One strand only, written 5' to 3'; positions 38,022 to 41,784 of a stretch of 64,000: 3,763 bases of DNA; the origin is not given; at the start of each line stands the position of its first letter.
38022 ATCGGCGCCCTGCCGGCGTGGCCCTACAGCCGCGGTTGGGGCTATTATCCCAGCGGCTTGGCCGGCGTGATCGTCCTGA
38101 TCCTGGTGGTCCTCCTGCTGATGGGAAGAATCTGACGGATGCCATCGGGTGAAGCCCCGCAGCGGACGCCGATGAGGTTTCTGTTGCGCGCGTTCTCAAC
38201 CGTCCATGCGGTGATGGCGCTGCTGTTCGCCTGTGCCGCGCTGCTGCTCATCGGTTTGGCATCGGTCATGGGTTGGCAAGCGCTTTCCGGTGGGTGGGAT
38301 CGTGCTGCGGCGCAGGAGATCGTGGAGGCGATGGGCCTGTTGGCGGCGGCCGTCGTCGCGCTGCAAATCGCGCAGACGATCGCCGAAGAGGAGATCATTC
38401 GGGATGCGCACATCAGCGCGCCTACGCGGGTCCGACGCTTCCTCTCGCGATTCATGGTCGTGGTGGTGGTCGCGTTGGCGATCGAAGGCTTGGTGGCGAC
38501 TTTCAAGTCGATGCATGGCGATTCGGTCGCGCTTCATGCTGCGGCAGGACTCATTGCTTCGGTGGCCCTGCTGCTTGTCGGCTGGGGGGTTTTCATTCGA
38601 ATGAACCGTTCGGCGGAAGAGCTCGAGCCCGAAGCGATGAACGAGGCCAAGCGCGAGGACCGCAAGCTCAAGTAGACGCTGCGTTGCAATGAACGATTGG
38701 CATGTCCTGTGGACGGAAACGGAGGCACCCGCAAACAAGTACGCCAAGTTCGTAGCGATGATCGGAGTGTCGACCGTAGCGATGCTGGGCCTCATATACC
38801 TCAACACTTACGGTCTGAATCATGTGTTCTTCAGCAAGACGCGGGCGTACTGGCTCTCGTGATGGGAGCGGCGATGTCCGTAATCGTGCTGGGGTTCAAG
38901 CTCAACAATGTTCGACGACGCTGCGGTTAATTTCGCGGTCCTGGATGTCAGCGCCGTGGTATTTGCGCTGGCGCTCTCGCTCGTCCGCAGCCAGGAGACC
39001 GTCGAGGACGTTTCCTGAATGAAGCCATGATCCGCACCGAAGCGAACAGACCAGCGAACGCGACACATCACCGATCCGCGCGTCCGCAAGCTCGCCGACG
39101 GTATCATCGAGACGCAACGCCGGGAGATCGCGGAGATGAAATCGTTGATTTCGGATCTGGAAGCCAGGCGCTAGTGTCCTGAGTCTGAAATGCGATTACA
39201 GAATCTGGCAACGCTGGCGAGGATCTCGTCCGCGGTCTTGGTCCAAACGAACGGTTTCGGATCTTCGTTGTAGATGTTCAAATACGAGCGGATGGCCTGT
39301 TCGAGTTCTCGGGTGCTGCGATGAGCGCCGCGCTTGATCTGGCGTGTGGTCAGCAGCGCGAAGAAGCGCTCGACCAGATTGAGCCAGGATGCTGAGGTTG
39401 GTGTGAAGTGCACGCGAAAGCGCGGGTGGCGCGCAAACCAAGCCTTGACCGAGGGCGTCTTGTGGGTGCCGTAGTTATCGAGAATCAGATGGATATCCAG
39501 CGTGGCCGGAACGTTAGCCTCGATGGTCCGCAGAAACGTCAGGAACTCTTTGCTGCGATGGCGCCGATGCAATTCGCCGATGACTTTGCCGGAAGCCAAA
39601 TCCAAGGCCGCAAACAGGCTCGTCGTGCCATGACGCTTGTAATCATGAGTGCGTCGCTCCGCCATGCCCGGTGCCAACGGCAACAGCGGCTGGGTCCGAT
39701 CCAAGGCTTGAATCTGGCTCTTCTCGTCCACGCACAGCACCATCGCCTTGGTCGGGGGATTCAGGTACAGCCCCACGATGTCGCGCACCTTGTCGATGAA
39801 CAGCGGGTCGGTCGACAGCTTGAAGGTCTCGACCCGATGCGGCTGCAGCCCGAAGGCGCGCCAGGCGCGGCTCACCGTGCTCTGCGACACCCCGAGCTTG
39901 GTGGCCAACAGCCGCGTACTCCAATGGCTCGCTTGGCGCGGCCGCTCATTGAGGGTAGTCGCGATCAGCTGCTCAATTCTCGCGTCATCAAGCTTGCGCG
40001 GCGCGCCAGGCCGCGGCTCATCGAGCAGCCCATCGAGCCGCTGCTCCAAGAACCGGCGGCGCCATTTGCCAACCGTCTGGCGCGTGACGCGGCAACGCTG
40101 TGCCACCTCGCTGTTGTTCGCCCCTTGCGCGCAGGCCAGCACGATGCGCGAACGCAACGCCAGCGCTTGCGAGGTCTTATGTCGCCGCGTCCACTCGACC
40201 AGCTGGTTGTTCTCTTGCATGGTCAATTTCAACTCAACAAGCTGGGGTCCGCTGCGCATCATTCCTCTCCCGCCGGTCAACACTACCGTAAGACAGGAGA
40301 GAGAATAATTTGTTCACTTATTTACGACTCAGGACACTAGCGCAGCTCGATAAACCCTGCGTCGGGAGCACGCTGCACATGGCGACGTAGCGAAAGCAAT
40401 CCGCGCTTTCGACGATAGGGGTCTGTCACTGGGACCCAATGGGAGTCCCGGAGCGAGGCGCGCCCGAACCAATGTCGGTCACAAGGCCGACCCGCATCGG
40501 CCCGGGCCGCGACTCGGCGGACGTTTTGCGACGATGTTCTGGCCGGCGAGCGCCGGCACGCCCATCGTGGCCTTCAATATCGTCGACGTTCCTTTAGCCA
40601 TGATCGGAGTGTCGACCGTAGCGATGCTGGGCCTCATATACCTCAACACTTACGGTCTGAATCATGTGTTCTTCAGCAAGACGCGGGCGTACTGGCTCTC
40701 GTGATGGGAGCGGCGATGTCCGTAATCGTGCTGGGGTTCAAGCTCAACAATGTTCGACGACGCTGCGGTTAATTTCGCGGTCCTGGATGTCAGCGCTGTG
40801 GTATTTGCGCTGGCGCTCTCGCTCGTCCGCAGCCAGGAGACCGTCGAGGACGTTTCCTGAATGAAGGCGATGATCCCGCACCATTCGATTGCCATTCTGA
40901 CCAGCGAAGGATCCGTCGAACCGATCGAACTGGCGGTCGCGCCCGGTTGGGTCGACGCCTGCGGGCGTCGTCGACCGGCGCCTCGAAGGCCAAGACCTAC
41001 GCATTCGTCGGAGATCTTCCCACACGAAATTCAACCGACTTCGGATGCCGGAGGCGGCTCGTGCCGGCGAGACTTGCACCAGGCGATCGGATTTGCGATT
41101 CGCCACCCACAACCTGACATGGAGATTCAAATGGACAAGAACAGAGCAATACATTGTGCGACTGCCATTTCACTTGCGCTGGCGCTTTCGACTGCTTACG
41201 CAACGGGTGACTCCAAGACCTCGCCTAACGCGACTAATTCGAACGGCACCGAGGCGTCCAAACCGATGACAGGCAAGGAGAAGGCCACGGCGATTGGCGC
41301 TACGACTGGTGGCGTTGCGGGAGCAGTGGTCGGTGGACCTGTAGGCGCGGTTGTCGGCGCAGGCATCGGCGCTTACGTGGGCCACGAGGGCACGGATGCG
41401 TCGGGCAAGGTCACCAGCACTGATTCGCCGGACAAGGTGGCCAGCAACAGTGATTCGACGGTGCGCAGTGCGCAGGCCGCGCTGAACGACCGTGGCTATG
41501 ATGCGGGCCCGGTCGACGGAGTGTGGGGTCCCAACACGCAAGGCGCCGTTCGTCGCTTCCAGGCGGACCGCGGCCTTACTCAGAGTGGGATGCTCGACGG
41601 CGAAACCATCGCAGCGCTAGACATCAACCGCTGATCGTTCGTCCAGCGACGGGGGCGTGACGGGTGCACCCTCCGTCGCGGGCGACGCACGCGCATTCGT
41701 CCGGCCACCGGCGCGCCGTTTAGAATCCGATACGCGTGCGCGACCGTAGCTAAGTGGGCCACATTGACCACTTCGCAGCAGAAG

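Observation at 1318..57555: Recurrent palindromic operator GTMRGA-N4-TCYKAC at a fixed distance from -10-like hexamers: a hidden regulon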

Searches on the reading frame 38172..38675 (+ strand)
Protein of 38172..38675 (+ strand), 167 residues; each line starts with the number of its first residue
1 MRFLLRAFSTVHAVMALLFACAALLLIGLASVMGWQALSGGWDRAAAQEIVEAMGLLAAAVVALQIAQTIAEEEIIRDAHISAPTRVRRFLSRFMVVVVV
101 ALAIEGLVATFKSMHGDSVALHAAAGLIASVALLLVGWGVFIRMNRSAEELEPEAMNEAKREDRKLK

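Call 9: search_protein_families(library=pfam, proteins=[window:38172-38675:+], max_evalue=0.01)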
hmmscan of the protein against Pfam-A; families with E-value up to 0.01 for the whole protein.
window:38172-38675:+ (167 aa): 3 families
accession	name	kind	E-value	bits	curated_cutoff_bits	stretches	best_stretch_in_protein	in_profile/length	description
PF12794.12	MscS_TM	-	6.7e-06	25.7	28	1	10-156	43-188/339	Mechanosensitive ion channel inner membrane domain 1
PF07332.16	Phage_holin_3_6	-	0.0021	18.5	28.4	0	95-162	50-110/116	Putative Actinobacterial Holin-X, holin superfamily III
PF13301.11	DUF4079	-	0.0029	18.3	31.4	1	55-137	16-98/141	Protein of unknown function (DUF4079)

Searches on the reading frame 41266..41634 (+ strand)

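Call 9: search_protein_families(library=pfam, proteins=[window:41266-41634:+], max_evalue=0.01)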
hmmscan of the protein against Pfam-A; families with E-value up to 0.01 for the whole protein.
window:41266-41634:+ (122 aa): 7 families
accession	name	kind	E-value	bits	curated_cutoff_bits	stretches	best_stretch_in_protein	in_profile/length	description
PF01471.23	PG_binding_1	-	1.9e-17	63.6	23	1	63-118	2-57/57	Putative peptidoglycan binding domain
PF13441.11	Gly-zipper_YMGG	-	7.7e-06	26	28.9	1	5-39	4-39/45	YMGG-like Gly-zipper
PF04306.18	DUF456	-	0.00019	22.1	29.4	1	3-39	58-94/139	Protein of unknown function (DUF456)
PF13488.11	Gly-zipper_Omp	-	0.0002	21.7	25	1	8-39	3-35/46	Glycine zipper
PF05433.20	Rick_17kDa_Anti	-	0.00047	20.5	24.2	1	8-41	3-41/43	Glycine zipper 2TM domain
PF13436.11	Gly-zipper_OmpA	-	0.0054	16.9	27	1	8-39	4-40/44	Glycine-zipper domain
PF08823.16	PG_binding_2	-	0.0095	16.6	21.1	0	55-100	7-52/74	Putative peptidoglycan binding domain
